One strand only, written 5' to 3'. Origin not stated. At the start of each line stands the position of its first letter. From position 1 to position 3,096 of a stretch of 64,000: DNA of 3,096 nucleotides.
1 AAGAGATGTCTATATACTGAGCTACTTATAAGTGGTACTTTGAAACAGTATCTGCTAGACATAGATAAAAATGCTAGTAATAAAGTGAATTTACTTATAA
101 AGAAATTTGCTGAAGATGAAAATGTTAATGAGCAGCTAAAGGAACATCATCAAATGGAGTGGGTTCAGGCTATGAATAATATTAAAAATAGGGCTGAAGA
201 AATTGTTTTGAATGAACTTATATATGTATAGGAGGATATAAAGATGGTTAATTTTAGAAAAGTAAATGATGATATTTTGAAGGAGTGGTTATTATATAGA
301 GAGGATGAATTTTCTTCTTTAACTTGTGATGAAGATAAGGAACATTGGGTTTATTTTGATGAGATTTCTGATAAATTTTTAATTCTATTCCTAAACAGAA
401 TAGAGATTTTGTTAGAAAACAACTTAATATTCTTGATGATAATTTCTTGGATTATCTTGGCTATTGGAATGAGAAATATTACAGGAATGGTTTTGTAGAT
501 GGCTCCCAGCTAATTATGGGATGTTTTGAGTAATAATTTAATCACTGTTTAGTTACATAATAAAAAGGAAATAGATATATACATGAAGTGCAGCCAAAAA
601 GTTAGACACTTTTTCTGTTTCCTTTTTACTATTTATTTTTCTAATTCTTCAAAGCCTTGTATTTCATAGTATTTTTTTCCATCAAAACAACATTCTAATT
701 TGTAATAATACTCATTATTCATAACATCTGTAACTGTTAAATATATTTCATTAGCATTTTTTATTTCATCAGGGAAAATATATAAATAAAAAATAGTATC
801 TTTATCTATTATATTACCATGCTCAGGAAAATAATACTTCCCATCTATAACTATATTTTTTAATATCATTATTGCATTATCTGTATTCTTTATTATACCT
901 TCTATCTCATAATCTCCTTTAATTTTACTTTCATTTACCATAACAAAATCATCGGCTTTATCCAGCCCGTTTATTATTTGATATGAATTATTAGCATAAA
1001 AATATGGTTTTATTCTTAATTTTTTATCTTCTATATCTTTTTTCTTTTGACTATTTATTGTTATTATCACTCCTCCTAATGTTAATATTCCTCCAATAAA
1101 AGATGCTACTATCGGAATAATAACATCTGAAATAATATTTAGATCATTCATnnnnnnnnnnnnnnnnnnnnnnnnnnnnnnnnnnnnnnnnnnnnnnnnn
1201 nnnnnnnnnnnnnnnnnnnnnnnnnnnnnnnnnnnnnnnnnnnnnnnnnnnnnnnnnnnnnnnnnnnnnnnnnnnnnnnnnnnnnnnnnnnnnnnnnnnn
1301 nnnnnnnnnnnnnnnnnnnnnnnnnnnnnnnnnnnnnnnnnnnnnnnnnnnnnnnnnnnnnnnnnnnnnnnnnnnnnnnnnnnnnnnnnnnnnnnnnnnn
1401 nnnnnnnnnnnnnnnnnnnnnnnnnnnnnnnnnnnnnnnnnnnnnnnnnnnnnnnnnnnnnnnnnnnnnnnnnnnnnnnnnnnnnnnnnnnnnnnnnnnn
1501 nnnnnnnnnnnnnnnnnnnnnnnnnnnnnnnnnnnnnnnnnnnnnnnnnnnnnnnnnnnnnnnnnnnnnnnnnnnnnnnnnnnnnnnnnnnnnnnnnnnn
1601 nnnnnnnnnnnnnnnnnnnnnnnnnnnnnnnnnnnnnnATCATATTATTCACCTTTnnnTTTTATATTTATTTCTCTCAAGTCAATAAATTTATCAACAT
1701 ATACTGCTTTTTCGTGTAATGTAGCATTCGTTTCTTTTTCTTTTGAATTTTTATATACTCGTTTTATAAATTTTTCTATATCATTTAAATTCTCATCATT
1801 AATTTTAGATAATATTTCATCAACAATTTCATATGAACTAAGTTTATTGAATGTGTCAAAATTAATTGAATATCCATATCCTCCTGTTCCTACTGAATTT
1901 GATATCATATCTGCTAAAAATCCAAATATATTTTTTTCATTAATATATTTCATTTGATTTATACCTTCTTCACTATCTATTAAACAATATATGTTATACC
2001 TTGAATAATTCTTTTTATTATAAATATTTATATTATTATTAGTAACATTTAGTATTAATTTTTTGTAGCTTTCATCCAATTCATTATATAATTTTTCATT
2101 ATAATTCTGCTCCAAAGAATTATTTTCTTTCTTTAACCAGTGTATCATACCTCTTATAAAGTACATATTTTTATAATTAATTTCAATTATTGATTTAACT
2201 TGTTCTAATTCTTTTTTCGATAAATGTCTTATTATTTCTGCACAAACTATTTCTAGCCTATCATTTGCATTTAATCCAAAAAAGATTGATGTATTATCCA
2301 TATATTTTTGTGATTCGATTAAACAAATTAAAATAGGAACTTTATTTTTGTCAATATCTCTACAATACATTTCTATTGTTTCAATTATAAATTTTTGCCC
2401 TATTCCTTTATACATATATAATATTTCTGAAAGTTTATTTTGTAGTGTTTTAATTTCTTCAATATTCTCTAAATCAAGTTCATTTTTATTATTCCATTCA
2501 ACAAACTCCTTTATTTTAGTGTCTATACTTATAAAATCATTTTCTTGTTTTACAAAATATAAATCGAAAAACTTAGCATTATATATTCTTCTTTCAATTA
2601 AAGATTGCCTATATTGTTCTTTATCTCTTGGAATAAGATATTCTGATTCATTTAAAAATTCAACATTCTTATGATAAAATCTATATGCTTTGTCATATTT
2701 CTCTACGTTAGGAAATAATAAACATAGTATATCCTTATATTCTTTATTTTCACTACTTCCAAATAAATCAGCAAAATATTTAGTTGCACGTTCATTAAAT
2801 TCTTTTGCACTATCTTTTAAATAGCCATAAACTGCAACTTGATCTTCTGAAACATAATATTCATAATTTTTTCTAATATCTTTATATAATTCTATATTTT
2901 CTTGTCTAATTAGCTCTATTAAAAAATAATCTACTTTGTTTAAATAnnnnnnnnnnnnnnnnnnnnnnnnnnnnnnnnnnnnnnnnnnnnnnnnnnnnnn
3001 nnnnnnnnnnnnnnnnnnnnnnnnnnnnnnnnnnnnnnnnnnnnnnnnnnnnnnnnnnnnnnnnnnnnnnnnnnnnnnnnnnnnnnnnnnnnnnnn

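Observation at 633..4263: Uncharacterised three-gene operon: membrane-anchored KAP NTPase, GNAT acetyltransferase and a small TM protein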

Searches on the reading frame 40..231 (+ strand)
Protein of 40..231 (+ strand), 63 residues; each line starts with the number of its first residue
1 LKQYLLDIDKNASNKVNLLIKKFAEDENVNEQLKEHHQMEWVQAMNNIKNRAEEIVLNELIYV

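Call 48: search_protein_families(library=pfam, proteins=[window:40-231:+], max_evalue=0.001)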
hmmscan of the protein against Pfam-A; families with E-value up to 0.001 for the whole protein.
window:40-231:+ (63 aa): 1 family
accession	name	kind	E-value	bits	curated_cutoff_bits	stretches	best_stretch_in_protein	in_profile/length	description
PF14198.11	TnpV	-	4.5e-19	68.9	27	1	1-61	51-111/111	Transposon-encoded protein TnpV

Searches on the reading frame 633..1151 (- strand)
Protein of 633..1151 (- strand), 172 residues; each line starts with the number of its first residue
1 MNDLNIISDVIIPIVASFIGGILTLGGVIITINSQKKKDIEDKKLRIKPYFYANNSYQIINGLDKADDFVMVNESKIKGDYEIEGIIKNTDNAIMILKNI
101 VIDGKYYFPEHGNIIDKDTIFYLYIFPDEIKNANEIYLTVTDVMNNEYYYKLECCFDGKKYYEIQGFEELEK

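Call 3: search_protein_families(library=pfam, proteins=[window:633-1151:-], max_evalue=0.01)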
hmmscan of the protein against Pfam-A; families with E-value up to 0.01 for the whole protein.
window:633-1151:- (172 aa): 0 families

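Call 4: search_protein_families(library=padloc, proteins=[window:633-1151:-], max_evalue=0.01)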
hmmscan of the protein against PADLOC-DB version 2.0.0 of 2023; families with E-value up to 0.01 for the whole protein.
window:633-1151:- (172 aa): 0 families

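Call 5: search_protein_families(library=ncbifam, proteins=[window:633-1151:-], max_evalue=0.01)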
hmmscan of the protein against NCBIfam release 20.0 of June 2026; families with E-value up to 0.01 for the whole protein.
window:633-1151:- (172 aa): 0 families

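Call 6: search_protein_families(library=phrogs, proteins=[window:633-1151:-], max_evalue=0.01)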
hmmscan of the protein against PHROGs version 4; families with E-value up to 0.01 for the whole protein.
window:633-1151:- (172 aa): 0 families

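Call 26: find_homologous_proteins(query=window:633-1151:-, max_evalue=0.01)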
Query window:633-1151:- (172 aa): 14 proteins with E <= 0.01 among 114 candidates.
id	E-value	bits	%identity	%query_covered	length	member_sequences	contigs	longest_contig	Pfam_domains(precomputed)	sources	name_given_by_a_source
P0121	2.1e-105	368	99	100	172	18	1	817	-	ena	-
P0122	7.4e-97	340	92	91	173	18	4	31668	-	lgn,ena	-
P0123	1.8e-90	319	92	100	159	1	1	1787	-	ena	-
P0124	4.1e-81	289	77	98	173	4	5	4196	-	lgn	-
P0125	2.2e-80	286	76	99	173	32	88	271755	-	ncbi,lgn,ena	ncbi:MAG: hypothetical protein ACLUHC_04670 [Clostridia bacterium]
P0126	5.6e-70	252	74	88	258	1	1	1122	-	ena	-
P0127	1.0e-62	229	69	98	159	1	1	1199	-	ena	-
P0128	8.4e-41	157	50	98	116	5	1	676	-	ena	-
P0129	1.7e-40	157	96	43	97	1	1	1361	-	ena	-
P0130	5.6e-35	139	72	56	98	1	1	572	-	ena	-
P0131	1.1e-34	138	71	48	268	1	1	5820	-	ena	-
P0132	8.9e-31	125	45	88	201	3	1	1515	-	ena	-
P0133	5.1e-27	113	44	95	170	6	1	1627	-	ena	-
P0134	4.1e-9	54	66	24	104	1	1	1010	-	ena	-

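Call 27: find_encoding_contigs(protein=P0125, flank=8000, max_places=6)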
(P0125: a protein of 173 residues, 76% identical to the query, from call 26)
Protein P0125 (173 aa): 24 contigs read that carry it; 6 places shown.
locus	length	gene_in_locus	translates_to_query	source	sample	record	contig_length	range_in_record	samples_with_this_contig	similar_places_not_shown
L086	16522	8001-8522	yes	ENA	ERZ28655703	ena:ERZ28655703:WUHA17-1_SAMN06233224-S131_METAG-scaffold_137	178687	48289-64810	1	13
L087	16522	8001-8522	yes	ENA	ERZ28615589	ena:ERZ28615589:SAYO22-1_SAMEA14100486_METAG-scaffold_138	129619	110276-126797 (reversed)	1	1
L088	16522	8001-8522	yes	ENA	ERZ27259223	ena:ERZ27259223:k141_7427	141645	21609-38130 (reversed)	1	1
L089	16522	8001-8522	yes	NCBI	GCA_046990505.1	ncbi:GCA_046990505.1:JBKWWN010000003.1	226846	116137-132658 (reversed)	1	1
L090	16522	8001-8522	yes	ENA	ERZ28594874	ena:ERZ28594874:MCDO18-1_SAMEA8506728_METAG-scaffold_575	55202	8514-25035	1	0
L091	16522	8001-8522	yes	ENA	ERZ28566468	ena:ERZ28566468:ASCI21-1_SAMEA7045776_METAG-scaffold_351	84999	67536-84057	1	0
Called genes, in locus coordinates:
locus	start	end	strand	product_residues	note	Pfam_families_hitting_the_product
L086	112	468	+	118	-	PF14198:TnpV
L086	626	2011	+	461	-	PF03432:Relaxase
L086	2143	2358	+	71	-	PF13443:HTH_26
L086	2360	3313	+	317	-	PF02086:MethyltransfD12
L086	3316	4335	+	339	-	PF02086:MethyltransfD12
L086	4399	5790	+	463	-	PF01844:HNH (weak)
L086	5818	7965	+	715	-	PF03235:GmrSD_N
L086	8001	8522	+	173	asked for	-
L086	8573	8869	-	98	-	-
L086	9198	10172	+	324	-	PF02275:CBAH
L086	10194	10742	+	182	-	PF00149:Metallophos, PF12850:Metallophos_2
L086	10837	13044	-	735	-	PF00270:DEAD, PF04851:ResIII (weak), PF00271:Helicase_C, PF16124:RecQ_Zn_bind, PF09382:RQC, PF00570:HRDC, PF14493:HTH_40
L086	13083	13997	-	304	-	PF04055:Radical_SAM, PF16199:Radical_SAM_C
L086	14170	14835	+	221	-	PF25084:LbH_EIF2B, PF25087:GMPPB_C, PF00132:Hexapep (weak)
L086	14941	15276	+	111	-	PF20124:DUF6514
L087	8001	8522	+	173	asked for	-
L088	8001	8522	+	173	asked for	-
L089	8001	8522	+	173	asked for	-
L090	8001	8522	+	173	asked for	-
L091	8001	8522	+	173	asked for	-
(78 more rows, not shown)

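Call 68: predict_structure(alignment_id=A6)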
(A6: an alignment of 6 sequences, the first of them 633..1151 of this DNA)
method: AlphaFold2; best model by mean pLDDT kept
length: 172 residues; sequences in the alignment: 6
mean_pLDDT: 57.3   pTM: 0.53
mean pLDDT of the five models: 57.3, 51.4, 39.8, 39.5, 36.8
residues with pLDDT >= 90: 0; 70-90: 38; 50-70: 77; < 50: 57
segments of 3 or more residues with pLDDT < 50: 1-49, 52-59
pLDDT, mean of each block of 10 residues (from residue 1): 39 41 32 33 42 45 66 75 64 58 72 65 71 66 66 71 66 62
secondary structure, 60 per line:
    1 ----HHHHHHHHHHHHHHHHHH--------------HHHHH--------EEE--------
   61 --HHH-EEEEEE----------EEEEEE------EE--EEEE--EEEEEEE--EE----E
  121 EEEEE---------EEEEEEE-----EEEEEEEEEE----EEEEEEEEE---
elements in order: H5-22 H37-41 E50-52 E67-72 E83-88 E99-102 E105-111 E120-125 E135-141 E147-156 E161-169

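Call 73: fold_search(model_id=the predicted structure, library=pdb)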
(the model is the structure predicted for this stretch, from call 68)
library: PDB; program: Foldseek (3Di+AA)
matches with E <= 10: 256; with E <= 0.001: 0
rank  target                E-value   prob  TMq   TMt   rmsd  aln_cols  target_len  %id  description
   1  8fk7_A                4.5e-03  1.00  0.41  0.50  11.5       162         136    9  Structure of the Pyrobaculum calidifontis flagellar-like archaeal type IV pilus (released 2023-06-28)
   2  6w8u_A                2.1e-02  0.98  0.34  0.40  12.6       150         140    9  Cryo-EM of the Pyrobaculum arsenaticum pilus (released 2020-07-08)
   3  2l0d_MODEL_1_A        2.6e-02  0.87  0.28  0.39  10.1       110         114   14  Solution NMR Structure of putative cell surface protein MA_4588 (272-376 domain) from Methanosarcina acetivora (released 2010-08-25)
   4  8bl3                  1.2e-01  0.89  0.29  0.34   5.3        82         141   12  De novo single-chain immunoglobulin dimer scIg12 (released 2023-10-04)
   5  8rjc_5                2.2e-01  0.28  0.25  0.24   8.5       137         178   11  Structure of the rabbit 80S ribosome stalled on a 2-TMD rhodopsin intermediate in complex with Sec61-TRAP, open confor (released 2024-01-24)
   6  4d7p                  2.8e-01  0.33  0.23  0.36   8.5        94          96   10  Superoxide reductase (1Fe-SOR) from Giardia intestinalis (released 2015-10-07)
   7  6bqm                  4.2e-01  0.20  0.24  0.11  10.0       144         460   11  Secreted serine protease VesC from Vibrio cholerae (released 2018-11-28)
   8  1wic_MODEL_1_A        5.0e-01  0.08  0.17  0.19  10.7        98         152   11  Solution structure of the MSP domain of RIKEN cDNA 6030424E15 (released 2004-11-28)
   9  2l2b_MODEL_1_A        6.5e-01  0.14  0.25  0.25  10.5       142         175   10  Structure of StnII-Y111N, a mutant of the sea anemone actinoporin Sticholysin II (released 2011-06-29)
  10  6ydx_A                6.5e-01  0.08  0.17  0.05  17.3       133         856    8  Insulin-regulated aminopeptidase complexed with a macrocyclic peptidic inhibitor (released 2020-07-22)
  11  4no0_D                7.3e-01  0.08  0.20  0.18  12.8       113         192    6  Crystal structure of non-phosphorylated form of RQA_V phosphopeptide bound to HLA-A2 in complex with LILRB1 (released 2014-11-19)
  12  4wdc                  8.1e-01  0.15  0.25  0.24  11.1       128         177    7  High-resolution crystal structure of water-soluble FraC (mutation F16P) (released 2015-03-18)
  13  9eyl                  8.6e-01  0.13  0.26  0.25  10.8       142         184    8  dN53 deletion variant of monomeric Fav - actinoporin from Orbicella faveolata (released 2025-04-23)
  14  2p9r_B                9.1e-01  0.21  0.28  0.43   6.4       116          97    8  Human alpha2-macroglogulin is composed of multiple domains, as predicted by homology with complement component C3 (released 2007-08-21)
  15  2ox5_Y                9.6e-01  0.18  0.26  0.35  12.8       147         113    7  The SoxYZ complex of Paracoccus pantotrophus (released 2007-05-22)
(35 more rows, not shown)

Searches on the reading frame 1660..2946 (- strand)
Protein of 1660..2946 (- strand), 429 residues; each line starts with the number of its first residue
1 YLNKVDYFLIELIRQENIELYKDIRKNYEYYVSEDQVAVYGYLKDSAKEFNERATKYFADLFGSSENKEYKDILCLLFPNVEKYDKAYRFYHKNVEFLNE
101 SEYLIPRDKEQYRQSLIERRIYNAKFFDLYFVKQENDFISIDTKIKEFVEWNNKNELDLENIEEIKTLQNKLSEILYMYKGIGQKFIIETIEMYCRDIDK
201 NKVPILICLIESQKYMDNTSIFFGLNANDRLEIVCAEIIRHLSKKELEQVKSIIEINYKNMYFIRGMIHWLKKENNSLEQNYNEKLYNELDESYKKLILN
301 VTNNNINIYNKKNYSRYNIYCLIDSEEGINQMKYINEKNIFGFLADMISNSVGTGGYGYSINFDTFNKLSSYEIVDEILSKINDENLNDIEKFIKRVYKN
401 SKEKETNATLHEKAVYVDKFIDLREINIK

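Call 67: search_protein_representatives(protein=window:1660-2946:-)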
Query: 429 residues. Proteins with E-value up to 0.001 (for the whole library): 205; up to 1e-10: 146; up to 1e-30: 30. The best 150 are listed.
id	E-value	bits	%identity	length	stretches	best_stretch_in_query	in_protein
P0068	7.4e-95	335.1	43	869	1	1-428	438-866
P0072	3.7e-84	299.8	41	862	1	2-425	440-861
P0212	2.1e-68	247.9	52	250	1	188-428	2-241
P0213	9.1e-59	216.2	37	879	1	1-403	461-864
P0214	1.5e-54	202.3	37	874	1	1-426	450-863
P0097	9.6e-54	199.7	38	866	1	2-382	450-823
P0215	3.3e-53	197.9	37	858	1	1-403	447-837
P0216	2.3e-48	181.9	36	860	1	1-428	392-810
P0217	1.3e-47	179.5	38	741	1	1-406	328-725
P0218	4.8e-46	174.3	32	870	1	1-419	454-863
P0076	2.5e-44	168.7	35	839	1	2-426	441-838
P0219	1.0e-43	166.7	35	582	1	1-425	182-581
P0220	8.1e-43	163.7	35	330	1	102-418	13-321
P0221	1.2e-42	163.1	32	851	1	2-422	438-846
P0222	2.1e-41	159.0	35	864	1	1-406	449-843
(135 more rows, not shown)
